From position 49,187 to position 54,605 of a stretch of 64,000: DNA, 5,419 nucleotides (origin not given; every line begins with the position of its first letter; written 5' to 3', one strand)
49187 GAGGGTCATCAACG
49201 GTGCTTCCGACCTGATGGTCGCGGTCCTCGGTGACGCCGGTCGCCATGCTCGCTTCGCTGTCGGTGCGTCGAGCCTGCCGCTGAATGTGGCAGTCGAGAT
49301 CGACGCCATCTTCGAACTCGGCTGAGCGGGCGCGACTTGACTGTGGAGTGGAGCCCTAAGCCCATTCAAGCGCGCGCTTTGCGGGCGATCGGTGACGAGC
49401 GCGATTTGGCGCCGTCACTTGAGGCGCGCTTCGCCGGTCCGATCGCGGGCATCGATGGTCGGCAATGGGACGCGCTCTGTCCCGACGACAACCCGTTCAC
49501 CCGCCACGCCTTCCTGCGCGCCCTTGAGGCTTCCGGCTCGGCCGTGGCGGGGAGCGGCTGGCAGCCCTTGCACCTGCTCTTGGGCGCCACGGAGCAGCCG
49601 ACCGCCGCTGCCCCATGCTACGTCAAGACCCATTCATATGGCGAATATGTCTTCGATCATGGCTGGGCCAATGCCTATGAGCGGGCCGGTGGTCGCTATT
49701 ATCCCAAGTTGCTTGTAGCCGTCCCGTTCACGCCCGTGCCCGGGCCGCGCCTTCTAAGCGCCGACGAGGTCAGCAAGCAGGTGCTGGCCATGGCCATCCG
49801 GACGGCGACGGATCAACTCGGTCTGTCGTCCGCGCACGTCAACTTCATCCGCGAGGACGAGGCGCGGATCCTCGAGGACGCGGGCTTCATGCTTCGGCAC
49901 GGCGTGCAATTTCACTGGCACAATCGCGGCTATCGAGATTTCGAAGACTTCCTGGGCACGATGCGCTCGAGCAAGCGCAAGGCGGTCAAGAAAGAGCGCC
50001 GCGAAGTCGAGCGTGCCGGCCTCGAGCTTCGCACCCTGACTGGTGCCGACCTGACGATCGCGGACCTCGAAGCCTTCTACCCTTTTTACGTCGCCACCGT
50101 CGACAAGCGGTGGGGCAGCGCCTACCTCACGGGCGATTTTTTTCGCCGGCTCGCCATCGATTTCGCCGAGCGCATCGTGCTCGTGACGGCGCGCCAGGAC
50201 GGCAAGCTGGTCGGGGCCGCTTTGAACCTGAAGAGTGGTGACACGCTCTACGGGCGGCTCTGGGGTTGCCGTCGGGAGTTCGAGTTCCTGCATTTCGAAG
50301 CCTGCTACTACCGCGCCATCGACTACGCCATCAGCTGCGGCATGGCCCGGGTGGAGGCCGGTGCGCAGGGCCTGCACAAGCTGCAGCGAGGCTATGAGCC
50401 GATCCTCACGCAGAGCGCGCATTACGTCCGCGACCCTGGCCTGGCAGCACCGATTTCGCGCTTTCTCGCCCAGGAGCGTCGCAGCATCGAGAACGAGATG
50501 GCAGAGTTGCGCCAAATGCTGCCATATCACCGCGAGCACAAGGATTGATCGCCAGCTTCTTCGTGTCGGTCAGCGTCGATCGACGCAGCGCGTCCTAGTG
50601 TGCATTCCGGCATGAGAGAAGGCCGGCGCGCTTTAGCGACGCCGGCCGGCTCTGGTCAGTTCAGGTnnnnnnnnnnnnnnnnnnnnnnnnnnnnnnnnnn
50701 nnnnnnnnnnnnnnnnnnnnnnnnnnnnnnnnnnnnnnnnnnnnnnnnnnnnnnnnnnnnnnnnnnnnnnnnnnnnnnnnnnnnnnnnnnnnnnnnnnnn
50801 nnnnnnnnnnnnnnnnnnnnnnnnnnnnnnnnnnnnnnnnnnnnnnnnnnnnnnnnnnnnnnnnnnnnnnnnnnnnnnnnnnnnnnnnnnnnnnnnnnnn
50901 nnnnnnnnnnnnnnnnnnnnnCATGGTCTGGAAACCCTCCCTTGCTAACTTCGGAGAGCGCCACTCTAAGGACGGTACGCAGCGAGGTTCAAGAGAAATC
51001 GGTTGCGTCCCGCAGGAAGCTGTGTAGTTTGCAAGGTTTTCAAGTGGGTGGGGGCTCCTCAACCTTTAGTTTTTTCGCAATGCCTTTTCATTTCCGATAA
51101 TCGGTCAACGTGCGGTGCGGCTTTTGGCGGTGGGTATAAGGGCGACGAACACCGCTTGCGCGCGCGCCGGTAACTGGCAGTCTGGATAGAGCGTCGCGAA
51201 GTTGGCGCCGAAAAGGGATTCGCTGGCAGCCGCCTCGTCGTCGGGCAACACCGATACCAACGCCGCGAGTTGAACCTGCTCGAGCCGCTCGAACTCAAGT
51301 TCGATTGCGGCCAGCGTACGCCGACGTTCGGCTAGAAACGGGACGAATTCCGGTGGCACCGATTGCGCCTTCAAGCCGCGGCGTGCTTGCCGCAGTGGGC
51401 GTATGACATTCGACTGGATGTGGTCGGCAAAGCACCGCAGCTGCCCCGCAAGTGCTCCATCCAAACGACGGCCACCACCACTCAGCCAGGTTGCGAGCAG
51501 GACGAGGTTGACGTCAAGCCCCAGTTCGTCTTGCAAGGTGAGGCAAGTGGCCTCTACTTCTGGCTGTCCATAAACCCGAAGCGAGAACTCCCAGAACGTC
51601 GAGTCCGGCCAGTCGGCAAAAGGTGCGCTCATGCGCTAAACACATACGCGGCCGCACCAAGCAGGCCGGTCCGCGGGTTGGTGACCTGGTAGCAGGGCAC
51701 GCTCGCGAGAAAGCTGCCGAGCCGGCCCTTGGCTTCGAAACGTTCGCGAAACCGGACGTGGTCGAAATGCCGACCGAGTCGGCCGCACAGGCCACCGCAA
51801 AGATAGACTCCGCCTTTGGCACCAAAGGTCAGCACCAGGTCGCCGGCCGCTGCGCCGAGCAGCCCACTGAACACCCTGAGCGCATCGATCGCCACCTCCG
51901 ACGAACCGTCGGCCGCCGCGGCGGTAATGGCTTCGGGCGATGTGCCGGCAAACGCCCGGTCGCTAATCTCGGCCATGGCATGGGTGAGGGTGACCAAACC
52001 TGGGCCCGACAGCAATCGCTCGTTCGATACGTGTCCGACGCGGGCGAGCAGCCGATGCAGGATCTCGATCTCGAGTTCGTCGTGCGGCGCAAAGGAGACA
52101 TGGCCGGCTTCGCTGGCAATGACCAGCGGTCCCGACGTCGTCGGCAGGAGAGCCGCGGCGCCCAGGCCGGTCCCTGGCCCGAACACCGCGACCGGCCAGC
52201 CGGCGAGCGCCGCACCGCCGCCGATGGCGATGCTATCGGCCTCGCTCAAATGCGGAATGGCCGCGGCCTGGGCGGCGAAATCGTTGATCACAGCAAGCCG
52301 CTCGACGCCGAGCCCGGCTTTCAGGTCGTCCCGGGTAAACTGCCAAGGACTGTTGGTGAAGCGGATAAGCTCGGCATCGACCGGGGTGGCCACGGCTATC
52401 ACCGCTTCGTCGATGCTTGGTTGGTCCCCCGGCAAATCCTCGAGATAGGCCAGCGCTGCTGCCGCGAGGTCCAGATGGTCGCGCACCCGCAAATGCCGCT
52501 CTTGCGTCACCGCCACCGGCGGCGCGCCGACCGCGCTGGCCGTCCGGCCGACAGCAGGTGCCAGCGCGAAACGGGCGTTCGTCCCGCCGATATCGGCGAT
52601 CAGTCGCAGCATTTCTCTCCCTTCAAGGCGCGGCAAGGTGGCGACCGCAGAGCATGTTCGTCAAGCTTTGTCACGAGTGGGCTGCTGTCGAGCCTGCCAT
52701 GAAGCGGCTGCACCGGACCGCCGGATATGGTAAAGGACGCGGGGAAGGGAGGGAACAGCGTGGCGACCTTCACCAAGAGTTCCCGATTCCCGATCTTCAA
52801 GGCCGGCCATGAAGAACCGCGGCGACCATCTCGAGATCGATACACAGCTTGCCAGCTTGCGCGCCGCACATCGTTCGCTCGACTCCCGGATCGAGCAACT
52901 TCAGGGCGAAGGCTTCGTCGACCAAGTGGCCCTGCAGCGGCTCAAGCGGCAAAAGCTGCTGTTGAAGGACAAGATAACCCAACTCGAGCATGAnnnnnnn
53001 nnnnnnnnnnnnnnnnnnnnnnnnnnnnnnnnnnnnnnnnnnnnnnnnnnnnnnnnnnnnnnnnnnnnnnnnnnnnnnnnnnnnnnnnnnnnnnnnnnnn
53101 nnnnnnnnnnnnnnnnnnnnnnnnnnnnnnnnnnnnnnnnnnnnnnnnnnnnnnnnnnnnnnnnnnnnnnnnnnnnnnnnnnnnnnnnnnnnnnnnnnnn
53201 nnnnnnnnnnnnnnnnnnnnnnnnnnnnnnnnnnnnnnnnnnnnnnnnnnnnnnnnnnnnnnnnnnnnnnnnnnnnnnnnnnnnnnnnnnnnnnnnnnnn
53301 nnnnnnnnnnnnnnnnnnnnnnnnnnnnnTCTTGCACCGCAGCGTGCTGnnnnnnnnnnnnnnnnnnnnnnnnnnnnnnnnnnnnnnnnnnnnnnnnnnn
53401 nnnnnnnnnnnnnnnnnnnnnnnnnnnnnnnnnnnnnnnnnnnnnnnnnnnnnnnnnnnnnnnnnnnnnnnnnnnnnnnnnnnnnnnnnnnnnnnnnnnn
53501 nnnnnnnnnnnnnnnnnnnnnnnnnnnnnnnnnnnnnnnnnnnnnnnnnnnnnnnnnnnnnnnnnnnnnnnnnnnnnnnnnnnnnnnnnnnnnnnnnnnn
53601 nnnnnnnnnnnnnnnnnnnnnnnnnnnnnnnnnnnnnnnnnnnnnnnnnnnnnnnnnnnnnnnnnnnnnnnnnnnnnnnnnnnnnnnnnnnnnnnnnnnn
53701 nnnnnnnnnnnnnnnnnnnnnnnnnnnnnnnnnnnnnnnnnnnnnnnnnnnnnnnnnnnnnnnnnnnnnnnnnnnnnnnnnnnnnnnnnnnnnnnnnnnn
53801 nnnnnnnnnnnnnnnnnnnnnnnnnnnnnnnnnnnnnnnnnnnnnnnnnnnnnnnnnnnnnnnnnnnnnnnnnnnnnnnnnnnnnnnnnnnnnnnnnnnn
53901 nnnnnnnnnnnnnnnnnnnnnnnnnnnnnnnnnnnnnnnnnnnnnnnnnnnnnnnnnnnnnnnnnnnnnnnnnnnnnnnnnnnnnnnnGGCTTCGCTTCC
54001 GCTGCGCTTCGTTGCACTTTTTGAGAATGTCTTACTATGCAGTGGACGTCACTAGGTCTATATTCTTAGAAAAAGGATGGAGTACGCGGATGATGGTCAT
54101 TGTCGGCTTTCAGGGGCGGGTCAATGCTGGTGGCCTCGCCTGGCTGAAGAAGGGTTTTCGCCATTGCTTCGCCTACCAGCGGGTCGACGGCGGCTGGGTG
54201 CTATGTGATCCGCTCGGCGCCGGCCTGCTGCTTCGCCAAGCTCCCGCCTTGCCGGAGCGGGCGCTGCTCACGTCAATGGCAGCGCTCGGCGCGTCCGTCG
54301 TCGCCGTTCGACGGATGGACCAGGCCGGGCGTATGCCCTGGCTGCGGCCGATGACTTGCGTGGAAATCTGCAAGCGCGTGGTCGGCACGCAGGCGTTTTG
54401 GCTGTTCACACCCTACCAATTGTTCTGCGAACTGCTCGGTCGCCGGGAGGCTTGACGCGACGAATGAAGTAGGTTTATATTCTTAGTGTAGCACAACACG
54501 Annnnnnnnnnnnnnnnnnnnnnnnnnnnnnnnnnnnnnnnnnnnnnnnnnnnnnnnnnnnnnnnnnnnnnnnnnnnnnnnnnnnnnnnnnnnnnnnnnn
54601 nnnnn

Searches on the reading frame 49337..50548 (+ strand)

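Call 7: search_protein_families(library=pfam, max_evalue=0.01, proteins=[window:49337-50548:+])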
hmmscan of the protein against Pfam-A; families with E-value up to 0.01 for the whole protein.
window:49337-50548:+ (403 aa): 2 families
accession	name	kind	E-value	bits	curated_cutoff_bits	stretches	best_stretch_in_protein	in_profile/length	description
PF04339.18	FemAB_like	-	3e-148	494.3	27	1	36-398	2-368/369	Peptidogalycan biosysnthesis/recognition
PF13480.13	Acetyltransf_6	-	2.7e-13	50.7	22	1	211-343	1-136/143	Acetyltransferase (GNAT) domain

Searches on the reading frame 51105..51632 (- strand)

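Call 7: search_protein_families(library=pfam, max_evalue=0.01, proteins=[window:51105-51632:-])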
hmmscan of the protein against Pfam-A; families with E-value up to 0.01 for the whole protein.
window:51105-51632:- (175 aa): 1 family
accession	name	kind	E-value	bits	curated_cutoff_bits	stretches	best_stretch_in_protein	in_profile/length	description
PF09523.15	DUF2390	-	1.5e-27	96.4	25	1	13-122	2-106/106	Protein of unknown function (DUF2390)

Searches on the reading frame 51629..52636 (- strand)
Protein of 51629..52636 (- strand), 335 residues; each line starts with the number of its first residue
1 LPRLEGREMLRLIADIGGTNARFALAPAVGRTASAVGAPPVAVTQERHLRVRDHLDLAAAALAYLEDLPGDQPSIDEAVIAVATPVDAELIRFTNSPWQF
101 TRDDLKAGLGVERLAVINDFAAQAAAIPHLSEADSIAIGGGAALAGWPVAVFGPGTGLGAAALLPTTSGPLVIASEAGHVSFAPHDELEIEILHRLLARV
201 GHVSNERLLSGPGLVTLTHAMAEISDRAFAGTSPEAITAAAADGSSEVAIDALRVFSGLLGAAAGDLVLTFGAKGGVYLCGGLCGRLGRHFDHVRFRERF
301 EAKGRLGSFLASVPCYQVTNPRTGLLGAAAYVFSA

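Call 7: search_protein_families(library=pfam, max_evalue=0.01, proteins=[window:51629-52636:-])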
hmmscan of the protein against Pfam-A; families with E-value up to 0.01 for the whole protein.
window:51629-52636:- (335 aa): 1 family
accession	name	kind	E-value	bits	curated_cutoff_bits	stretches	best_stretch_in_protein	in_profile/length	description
PF02685.22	Glucokinase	-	5.9e-93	311.8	22.1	1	12-332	1-311/314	Glucokinase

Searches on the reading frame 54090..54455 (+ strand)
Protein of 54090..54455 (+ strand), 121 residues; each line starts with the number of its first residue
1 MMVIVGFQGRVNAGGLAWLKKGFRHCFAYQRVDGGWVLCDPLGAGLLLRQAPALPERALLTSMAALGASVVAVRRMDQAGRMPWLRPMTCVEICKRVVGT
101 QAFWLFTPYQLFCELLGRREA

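Call 5: search_protein_families(library=pfam, max_evalue=0.01, proteins=[window:54090-54455:+])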
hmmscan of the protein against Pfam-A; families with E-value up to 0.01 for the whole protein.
window:54090-54455:+ (121 aa): 0 families

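Call 6: search_protein_families(library=phrogs, max_evalue=0.01, proteins=[window:54090-54455:+])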
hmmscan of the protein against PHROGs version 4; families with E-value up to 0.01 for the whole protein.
window:54090-54455:+ (121 aa): 0 families

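Call 57: search_protein_families(library=ncbifam, max_evalue=0.01, proteins=[window:54090-54455:+])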
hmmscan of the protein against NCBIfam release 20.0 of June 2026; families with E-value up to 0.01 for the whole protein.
window:54090-54455:+ (121 aa): 0 families

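Call 58: find_homologous_proteins(query=window:54090-54455:+, max_evalue=0.001)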
Query window:54090-54455:+ (121 aa): 49 proteins with E <= 0.001 among 77 candidates.
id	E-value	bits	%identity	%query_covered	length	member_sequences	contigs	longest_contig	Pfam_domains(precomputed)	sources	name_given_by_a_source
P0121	1.7e-76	272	100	100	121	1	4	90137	-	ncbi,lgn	-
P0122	2.5e-49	184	69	98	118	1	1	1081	-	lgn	-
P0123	7.5e-49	183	75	92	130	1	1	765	-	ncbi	-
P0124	1.6e-48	182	69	96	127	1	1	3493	-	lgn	-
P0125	2.0e-48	181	69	99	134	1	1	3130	-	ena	-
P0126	2.5e-48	181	72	94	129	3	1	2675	-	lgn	-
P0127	2.9e-48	181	68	97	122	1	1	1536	-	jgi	jgi:hypothetical protein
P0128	5.5e-48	180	67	96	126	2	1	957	-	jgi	jgi:hypothetical protein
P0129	1.4e-47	179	70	95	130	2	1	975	-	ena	-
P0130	7.6e-47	176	70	95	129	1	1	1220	-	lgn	-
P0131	1.7e-46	175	68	95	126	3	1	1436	-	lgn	-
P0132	1.8e-46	175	63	99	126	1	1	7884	-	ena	-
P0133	1.9e-46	175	64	100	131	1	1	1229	-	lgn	-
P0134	5.4e-46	174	66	98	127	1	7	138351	-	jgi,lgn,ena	-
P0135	6.2e-46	173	69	96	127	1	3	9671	-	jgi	jgi:hypothetical protein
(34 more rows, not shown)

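Call 64: predict_structure(alignment_id=A3)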
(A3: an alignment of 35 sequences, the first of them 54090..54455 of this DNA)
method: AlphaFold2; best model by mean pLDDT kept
length: 121 residues; sequences in the alignment: 35
mean_pLDDT: 79.5   pTM: 0.77
mean pLDDT of the five models: 79.5, 79.2, 77.5, 75.8, 75.5
residues with pLDDT >= 90: 35; 70-90: 54; 50-70: 30; < 50: 2
segments of 3 or more residues with pLDDT < 50: none
pLDDT, mean of each block of 10 residues (from residue 1): 88 58 87 87 62 85 90 78 68 88 86 82 40
secondary structure, 60 per line:
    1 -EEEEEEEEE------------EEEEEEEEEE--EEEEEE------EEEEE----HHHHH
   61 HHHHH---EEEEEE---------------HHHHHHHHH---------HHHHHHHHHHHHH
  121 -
elements in order: E2-10 E23-32 E35-40 E47-51 H56-65 E69-74 H90-98 H108-120

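Call 67: fold_search(model_id=the predicted structure, library=pdb)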
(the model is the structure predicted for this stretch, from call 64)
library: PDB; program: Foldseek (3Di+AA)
matches with E <= 10: 170; with E <= 0.001: 0
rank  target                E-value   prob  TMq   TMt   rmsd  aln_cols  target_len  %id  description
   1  9bup_S5               5.3e-01  0.07  0.14  0.24  12.4        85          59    9  Single particle CryoEM structure of the Pf80S ribosome in non-rotated PRE state (nrt A-P-E) (released 2025-05-28)
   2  4h4j                  6.4e-01  0.25  0.26  0.15   4.5        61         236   13  Crystal structure of a N-acetylmuramoyl-L-alanine amidase (BACUNI_02947) from Bacteroides uniformis ATCC 8492 at 1.15 A  (released 2012-10-17)
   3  4q5k                  7.6e-01  0.21  0.26  0.15   4.5        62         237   13  Crystal structure of a N-acetylmuramoyl-L-alanine amidase (BACUNI_02947) from Bacteroides uniformis ATCC 8492 at 1.30 A  (released 2014-05-21)
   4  4afz_C                8.6e-01  0.11  0.19  0.30  10.4        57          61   16  Human Chymase - Fynomer Complex (released 2012-07-11)
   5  6pgv_A                9.1e-01  0.44  0.35  0.29   3.7        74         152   19  Human Josephin-2 in complex with ubiquitin (released 2019-10-23)
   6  6khi_S                1.2e+00  0.20  0.21  0.37   7.3        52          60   15  Supercomplex for cylic electron transport in cyanobacteria (released 2020-02-12)
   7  4q68                  1.2e+00  0.16  0.26  0.15   4.5        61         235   13  Crystal structure of a N-acetylmuramoyl-L-alanine amidase (BACUNI_02947) from Bacteroides uniformis ATCC 8492 at 1.07 A  (released 2014-05-07)
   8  2ela_B                2.0e+00  0.12  0.21  0.19   5.8        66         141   15  Crystal Structure of the PTB domain of human APPL1 (released 2007-05-29)
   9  3d8f_D                2.0e+00  0.11  0.22  0.22  10.7        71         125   17  Crystal structure of the human Fe65-PTB1 domain with bound phosphate (trigonal crystal form) (released 2008-06-10)
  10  6ocf_A                2.3e+00  0.18  0.35  0.20   4.4        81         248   14  The crystal structure of VASH1-SVBP complex (released 2019-06-26)
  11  6nbq_S                2.3e+00  0.13  0.22  0.40   7.3        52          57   15  T.elongatus NDH (data-set 1) (released 2019-02-27)
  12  4wlp_A                2.3e+00  0.09  0.25  0.13   6.9        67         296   12  Crystal structure of UCH37-NFRKB Inhibited Deubiquitylating Complex (released 2015-03-04)
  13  7a2q                  2.4e+00  0.04  0.17  0.28   9.7        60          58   15  Crystal structure of the Fyn SH3 domain L112V-S114N-S115T-E121L-R123H mutant at pH 3.0 with PEG (released 2021-08-25)
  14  7rpo_A                2.4e+00  0.02  0.17  0.09  13.6       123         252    6  Archaeal DNA ligase and heterotrimeric PCNA in complex with non-ligatable DNA (released 2021-11-17)
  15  6j9h_B                2.5e+00  0.10  0.36  0.22   8.7       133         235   11  Crystal structure of SVBP-VASH1 complex (released 2019-06-19)
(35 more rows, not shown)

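Call 96: search_protein_representatives(alignment_id=A3)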
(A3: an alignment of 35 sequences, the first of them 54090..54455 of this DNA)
Query: 35 sequences, 123 profile positions. Proteins with E-value up to 0.001 (for the whole library): 1594; up to 1e-10: 517; up to 1e-30: 1. The best 150 are listed.
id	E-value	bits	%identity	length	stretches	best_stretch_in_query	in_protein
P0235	3.2e-48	178.7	-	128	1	1-121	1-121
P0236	2.7e-27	111.1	-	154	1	4-118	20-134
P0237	6.5e-27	109.9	-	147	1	5-117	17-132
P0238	6.8e-27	109.9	-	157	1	4-116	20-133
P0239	8.1e-27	109.6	-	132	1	4-116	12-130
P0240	1.7e-26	108.6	-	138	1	4-118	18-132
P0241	4.8e-26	107.1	-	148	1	4-117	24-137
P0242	9.7e-26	106.1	-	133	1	4-119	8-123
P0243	3.5e-24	101.1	-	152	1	5-118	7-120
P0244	4.0e-24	100.9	-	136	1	2-119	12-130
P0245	7.3e-24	100.1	-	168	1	4-118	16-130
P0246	7.9e-24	100.0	-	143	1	1-120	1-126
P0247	1.1e-23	99.5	-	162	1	5-117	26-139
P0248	1.1e-23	99.5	-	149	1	4-120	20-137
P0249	1.3e-23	99.2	-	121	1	4-119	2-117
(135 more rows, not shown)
